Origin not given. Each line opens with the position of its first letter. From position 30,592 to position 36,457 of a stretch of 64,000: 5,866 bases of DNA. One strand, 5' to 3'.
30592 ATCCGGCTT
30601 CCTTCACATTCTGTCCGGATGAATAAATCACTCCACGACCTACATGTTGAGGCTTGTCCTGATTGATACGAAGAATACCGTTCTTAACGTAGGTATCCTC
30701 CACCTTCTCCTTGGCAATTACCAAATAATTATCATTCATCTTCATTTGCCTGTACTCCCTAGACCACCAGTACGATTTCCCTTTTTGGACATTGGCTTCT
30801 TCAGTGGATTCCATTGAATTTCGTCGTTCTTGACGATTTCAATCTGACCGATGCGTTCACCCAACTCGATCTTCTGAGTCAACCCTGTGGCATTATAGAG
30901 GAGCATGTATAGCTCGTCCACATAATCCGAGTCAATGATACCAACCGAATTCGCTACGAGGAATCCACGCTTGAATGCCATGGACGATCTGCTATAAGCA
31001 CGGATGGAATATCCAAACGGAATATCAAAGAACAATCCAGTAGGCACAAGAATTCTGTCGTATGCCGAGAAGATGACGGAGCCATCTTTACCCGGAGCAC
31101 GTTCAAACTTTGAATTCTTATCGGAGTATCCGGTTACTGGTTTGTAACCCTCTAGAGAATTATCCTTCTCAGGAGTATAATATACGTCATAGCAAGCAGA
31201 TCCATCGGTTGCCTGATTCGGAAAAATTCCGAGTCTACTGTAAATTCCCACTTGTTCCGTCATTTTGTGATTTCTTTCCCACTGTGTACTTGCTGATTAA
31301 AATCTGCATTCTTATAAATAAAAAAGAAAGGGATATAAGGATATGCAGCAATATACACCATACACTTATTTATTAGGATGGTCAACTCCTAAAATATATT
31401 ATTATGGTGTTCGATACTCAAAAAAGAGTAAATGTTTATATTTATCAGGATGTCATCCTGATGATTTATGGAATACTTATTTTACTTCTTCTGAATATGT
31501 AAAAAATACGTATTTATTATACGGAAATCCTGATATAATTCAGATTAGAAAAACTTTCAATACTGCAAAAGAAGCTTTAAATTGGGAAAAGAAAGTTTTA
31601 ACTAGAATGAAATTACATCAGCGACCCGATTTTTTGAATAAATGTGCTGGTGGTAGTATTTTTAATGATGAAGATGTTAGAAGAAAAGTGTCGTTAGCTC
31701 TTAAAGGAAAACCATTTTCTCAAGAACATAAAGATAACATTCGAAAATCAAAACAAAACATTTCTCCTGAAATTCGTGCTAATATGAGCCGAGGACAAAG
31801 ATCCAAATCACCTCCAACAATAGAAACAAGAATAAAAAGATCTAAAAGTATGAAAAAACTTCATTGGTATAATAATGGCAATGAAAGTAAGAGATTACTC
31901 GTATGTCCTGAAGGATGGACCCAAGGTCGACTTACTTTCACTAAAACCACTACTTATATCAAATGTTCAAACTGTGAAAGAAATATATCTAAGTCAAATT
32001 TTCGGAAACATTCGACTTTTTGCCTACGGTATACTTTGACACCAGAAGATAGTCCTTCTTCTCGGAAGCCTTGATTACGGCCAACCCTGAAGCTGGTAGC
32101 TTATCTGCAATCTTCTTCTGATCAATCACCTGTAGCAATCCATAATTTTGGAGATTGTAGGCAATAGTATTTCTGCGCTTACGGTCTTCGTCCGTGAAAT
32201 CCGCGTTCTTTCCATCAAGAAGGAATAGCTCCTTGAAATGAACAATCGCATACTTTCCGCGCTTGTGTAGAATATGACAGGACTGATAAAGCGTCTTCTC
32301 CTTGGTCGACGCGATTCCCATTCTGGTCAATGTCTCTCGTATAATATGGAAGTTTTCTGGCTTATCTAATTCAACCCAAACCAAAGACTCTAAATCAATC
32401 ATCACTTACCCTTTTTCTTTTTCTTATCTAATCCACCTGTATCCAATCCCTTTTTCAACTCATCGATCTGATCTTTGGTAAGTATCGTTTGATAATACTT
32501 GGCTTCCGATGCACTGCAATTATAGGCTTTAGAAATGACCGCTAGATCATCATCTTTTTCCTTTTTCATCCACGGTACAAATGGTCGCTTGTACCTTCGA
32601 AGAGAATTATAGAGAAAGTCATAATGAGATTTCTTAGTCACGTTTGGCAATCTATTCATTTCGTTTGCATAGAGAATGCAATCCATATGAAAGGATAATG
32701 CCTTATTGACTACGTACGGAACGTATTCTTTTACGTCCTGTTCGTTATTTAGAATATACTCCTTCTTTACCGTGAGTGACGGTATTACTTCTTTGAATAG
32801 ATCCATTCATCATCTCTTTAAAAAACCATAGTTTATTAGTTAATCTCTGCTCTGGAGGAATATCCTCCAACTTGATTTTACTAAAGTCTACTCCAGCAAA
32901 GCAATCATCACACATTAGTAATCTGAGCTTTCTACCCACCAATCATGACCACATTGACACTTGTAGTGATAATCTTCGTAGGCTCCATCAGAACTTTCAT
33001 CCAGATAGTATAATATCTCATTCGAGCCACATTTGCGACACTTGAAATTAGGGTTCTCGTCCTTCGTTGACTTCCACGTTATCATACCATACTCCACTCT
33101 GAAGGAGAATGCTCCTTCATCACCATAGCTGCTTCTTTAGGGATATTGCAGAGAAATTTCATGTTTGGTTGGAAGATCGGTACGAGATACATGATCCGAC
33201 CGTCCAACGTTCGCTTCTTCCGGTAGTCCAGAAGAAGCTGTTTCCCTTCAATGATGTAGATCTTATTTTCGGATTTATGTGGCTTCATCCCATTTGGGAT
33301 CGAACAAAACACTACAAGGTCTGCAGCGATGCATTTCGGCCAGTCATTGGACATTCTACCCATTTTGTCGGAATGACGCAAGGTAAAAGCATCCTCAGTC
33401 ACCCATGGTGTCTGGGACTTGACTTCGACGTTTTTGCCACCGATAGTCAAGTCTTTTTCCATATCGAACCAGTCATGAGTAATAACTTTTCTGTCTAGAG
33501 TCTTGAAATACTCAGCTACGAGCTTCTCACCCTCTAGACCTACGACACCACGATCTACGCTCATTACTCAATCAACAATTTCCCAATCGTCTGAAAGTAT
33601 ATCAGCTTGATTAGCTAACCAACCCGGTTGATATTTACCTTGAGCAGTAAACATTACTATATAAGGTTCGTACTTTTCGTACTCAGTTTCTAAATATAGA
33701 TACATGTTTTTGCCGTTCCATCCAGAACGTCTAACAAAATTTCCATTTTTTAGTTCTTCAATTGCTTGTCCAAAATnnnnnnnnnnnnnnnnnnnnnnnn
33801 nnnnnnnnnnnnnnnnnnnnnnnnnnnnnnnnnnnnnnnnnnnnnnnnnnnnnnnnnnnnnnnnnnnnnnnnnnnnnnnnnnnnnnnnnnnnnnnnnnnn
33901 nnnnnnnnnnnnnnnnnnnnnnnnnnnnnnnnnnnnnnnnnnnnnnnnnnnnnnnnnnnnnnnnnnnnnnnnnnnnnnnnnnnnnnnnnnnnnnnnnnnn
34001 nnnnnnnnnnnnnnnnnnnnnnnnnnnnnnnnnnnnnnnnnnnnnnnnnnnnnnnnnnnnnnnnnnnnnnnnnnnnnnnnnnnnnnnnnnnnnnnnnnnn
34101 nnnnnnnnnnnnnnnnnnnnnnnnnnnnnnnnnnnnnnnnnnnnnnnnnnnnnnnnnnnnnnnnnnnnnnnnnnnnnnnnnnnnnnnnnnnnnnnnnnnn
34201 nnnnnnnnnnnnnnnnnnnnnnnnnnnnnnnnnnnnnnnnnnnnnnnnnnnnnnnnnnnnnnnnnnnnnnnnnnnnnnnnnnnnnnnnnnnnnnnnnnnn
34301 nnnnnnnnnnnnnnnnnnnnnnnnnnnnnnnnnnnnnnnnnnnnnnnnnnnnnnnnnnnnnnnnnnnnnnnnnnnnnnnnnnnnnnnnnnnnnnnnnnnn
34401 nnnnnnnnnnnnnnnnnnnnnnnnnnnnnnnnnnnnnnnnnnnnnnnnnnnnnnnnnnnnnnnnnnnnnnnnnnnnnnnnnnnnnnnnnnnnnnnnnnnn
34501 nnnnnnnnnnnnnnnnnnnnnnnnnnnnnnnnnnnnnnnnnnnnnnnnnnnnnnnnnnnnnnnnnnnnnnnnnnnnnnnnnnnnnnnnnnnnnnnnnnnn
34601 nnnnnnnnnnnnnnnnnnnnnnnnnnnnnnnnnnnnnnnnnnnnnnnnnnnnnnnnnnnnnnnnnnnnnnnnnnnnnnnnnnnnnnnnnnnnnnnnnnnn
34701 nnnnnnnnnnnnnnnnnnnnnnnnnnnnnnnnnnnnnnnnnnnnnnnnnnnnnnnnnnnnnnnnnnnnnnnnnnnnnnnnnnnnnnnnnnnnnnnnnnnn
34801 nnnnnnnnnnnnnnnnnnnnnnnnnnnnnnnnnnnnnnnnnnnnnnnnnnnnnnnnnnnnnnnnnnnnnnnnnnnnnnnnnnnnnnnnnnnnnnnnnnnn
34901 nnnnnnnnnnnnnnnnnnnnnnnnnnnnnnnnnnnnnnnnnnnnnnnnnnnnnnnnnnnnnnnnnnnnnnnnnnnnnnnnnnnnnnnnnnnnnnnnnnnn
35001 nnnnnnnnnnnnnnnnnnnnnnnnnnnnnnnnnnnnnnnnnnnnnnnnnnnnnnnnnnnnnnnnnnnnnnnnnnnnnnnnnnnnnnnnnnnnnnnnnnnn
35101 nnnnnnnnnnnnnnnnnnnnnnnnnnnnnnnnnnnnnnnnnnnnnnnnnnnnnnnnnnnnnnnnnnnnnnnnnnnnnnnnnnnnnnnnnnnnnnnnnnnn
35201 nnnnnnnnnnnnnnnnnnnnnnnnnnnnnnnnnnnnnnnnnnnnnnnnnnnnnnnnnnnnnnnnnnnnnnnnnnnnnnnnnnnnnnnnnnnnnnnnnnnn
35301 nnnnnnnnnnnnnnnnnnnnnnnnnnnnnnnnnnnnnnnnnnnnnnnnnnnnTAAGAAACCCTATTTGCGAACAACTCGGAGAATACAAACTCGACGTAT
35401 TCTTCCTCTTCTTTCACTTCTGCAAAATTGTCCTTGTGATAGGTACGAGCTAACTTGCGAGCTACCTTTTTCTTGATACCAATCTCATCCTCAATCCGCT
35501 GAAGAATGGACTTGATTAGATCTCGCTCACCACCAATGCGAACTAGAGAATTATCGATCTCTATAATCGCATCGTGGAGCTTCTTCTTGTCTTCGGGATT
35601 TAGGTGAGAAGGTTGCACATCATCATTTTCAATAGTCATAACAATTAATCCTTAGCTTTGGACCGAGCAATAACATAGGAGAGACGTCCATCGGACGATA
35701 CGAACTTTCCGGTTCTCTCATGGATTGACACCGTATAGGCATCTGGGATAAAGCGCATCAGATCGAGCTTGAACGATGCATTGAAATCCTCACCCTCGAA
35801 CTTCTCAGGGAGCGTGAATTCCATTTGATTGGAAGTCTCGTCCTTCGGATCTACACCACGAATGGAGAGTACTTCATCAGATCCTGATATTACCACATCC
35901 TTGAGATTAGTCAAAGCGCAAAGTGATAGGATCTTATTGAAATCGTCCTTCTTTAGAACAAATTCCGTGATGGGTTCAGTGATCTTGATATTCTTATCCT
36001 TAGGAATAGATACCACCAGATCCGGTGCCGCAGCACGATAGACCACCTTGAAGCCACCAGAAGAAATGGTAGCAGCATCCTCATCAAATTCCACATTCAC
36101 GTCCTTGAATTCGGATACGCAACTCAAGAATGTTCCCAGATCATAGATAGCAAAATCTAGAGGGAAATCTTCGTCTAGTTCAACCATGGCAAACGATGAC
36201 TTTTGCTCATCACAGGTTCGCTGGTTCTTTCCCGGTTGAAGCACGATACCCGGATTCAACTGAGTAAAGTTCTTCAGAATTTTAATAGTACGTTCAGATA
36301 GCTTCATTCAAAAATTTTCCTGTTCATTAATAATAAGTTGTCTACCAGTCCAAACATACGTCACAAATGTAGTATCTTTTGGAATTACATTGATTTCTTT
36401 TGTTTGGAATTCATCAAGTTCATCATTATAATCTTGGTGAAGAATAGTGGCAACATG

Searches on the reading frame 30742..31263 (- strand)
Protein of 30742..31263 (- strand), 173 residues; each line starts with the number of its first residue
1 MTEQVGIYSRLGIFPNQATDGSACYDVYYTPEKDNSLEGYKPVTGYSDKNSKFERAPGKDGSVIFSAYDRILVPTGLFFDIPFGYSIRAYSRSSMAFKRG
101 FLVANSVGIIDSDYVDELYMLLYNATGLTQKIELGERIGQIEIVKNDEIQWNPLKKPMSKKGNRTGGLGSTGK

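Call 89: search_protein_families(library=pfam, proteins=[window:30742-31263:-], max_evalue=0.001)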
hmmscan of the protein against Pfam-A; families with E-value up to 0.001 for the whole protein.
window:30742-31263:- (173 aa): 2 families
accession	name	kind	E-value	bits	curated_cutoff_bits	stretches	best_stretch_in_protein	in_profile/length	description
PF00692.24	dUTPase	-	4.5e-12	46.3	22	1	63-172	24-129/129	dUTPase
PF22769.1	DCD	-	8.4e-05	23.1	27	1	55-141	62-148/153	dCTP deaminase-like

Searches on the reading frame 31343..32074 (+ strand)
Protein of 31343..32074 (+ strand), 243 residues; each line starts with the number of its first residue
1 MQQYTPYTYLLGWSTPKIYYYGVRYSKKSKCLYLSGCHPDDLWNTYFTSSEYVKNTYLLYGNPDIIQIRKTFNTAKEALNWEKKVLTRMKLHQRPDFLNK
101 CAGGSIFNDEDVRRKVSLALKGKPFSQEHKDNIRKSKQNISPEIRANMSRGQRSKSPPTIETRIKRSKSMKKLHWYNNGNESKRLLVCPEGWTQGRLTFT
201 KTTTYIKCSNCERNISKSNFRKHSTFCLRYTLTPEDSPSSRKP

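Call 30: search_protein_families(library=pfam, proteins=[window:31343-32074:+], max_evalue=0.01)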
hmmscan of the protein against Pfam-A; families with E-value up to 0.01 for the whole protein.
window:31343-32074:+ (243 aa): 3 families
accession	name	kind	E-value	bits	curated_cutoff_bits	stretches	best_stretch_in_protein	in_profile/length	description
PF23580.1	Znf_XAF1_N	-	0.0004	20.2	27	1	206-229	6-29/30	XIAP-associated factor 1-like, N-terminal zinc finger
PF05515.16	Viral_NABP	-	0.001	19.5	23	0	166-228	24-81/227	Viral nucleic acid binding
PF08209.17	Sgf11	-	0.0081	16.1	26.4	1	203-223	2-22/33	Sgf11 (transcriptional regulation protein)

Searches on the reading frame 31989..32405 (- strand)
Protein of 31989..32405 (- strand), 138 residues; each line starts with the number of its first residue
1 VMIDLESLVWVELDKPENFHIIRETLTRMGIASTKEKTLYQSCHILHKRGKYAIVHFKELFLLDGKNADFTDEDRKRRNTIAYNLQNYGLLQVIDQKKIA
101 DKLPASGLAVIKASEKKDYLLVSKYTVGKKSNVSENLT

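Call 89: search_protein_families(library=pfam, proteins=[window:31989-32405:-], max_evalue=0.001)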
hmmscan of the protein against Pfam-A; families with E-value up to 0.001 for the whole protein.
window:31989-32405:- (138 aa): 1 family
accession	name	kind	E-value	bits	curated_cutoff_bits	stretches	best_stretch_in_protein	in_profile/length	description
PF01818.22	Translat_reg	-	5.8e-36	123.5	25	1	10-128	3-122/122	Bacteriophage translational regulator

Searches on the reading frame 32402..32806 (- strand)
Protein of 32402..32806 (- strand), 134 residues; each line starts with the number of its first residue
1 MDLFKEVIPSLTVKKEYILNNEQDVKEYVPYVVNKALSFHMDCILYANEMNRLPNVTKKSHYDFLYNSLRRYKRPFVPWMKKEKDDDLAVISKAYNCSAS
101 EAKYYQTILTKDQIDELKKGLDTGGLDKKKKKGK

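Call 89: search_protein_families(library=pfam, proteins=[window:32402-32806:-], max_evalue=0.001)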
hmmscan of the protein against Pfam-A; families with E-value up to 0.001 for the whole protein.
window:32402-32806:- (134 aa): 1 family
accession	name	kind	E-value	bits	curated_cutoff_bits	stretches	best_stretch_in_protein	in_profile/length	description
PF16790.10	Phage_clamp_A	-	5.5e-12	46.7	27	1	4-113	4-120/144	Bacteriophage clamp loader A subunit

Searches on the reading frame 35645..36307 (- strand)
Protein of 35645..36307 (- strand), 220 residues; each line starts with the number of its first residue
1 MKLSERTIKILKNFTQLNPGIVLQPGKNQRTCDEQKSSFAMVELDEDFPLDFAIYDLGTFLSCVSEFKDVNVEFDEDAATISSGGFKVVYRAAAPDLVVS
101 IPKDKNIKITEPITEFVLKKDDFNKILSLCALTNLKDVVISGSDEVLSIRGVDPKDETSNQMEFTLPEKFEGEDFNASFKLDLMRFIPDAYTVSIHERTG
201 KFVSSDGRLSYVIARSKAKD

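Call 30: search_protein_families(library=pfam, proteins=[window:35645-36307:-], max_evalue=0.01)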
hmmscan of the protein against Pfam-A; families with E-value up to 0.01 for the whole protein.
window:35645-36307:- (220 aa): 1 family
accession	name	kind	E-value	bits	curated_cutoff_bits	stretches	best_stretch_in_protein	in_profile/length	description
PF09116.15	gp45-slide_C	-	0.00015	22.2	25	1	116-213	2-101/105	gp45 sliding clamp, C terminal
